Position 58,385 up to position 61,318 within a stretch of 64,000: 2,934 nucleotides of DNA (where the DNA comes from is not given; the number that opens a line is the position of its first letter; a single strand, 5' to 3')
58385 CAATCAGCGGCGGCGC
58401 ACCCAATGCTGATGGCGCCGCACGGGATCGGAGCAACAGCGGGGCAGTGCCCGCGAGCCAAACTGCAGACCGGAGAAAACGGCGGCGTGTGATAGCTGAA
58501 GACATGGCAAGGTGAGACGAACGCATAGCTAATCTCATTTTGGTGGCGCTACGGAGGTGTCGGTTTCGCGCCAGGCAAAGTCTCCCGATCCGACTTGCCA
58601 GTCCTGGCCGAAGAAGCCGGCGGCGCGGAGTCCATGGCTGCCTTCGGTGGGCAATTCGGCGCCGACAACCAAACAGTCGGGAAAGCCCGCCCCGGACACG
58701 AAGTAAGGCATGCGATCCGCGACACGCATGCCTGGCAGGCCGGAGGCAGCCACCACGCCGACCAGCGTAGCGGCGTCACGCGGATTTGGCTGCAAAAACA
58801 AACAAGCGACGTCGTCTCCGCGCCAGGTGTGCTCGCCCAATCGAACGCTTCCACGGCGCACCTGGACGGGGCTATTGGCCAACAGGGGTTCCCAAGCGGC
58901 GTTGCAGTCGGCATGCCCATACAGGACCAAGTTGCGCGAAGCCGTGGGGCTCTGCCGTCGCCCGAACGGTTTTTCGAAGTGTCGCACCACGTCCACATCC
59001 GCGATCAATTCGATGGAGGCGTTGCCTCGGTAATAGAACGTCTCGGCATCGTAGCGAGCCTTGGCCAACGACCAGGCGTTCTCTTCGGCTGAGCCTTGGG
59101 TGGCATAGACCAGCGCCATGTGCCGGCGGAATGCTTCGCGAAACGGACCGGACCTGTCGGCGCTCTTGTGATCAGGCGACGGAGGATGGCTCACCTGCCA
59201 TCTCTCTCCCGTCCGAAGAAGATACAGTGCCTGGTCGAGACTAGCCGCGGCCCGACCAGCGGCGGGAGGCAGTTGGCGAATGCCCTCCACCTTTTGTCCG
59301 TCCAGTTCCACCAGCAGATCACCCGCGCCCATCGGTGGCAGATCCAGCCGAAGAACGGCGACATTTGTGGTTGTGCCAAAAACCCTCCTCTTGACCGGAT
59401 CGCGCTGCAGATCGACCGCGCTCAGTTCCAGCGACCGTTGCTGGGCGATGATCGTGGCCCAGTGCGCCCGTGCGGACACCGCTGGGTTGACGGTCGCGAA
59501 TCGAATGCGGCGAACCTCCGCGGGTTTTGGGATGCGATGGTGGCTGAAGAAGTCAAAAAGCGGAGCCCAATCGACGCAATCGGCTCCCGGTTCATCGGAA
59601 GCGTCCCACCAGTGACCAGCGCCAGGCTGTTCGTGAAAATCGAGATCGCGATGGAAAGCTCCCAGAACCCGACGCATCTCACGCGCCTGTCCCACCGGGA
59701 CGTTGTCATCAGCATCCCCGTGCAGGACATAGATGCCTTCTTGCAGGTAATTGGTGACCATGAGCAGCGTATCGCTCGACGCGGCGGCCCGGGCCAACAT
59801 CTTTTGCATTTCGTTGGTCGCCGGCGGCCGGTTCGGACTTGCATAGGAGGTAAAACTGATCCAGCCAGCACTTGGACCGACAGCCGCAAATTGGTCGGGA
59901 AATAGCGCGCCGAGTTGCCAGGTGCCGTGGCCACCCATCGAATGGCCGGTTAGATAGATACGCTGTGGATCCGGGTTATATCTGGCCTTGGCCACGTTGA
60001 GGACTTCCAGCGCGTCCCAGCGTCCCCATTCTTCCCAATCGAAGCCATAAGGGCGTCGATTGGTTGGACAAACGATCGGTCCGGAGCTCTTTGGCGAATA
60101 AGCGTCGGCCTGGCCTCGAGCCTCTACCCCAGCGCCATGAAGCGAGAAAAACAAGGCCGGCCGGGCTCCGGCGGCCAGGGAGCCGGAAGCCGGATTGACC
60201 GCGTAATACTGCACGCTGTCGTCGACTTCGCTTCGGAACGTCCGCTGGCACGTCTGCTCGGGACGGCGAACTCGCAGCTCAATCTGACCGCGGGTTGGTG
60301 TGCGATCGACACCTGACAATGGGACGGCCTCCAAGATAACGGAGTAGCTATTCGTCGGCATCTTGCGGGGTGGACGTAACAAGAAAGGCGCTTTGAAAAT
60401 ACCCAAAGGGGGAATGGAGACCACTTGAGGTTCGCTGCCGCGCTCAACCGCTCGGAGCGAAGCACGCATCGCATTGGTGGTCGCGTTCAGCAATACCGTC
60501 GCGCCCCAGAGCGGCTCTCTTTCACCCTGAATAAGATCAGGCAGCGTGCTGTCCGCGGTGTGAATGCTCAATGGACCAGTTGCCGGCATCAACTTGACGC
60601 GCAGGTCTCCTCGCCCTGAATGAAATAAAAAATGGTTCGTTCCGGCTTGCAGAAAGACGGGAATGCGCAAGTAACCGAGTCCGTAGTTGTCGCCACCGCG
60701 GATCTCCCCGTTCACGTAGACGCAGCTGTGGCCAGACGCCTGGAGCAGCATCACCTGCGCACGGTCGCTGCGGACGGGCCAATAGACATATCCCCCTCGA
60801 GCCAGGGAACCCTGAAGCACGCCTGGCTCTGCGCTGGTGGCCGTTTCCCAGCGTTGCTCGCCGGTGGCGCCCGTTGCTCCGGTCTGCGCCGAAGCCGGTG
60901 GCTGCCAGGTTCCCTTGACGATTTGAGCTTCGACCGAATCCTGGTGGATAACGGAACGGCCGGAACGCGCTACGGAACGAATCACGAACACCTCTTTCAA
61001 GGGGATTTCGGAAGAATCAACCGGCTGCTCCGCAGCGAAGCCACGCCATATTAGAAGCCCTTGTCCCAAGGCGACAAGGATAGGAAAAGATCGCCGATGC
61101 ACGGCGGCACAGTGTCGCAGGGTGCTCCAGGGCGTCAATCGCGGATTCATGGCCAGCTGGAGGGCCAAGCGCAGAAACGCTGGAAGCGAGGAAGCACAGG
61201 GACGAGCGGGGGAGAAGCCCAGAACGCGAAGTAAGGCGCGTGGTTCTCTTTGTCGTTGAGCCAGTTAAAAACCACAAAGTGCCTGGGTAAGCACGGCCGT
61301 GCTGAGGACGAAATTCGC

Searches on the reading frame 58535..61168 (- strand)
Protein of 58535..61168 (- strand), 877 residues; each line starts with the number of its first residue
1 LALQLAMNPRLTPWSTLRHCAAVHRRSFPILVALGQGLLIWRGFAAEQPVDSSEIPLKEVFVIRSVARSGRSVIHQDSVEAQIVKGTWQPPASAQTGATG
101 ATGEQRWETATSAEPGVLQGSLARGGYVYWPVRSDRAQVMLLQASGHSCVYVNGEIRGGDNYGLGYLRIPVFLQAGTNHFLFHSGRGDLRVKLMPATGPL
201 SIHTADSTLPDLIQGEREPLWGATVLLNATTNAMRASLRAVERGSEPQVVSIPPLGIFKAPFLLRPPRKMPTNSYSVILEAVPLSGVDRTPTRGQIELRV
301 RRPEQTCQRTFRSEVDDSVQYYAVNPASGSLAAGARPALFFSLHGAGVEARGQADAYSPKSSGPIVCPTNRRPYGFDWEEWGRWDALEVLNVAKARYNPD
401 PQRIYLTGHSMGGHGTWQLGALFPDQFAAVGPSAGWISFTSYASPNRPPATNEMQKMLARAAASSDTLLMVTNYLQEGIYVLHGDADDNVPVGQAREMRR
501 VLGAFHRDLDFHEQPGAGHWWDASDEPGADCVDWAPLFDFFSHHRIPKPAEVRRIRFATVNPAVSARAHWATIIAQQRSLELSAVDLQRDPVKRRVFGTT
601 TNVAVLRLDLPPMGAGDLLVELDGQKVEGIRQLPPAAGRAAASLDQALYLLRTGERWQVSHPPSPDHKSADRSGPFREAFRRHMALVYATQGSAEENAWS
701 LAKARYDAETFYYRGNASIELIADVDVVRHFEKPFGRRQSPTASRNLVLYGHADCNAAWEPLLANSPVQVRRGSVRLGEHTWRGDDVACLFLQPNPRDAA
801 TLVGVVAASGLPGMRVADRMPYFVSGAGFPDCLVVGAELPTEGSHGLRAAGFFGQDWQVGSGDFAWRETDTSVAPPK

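Call 40: search_protein_families(library=pfam, proteins=[window:58535-61168:-], max_evalue=0.00001)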
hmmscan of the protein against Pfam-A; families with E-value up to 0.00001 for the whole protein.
window:58535-61168:- (877 aa): 2 families
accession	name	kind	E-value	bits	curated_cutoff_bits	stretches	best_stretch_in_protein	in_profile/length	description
PF00326.27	Peptidase_S9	-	4e-11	43.3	22.6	1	378-522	40-190/213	Prolyl oligopeptidase family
PF01738.24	DLH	-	6.7e-06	26.3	21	0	391-544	84-216/217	Dienelactone hydrolase family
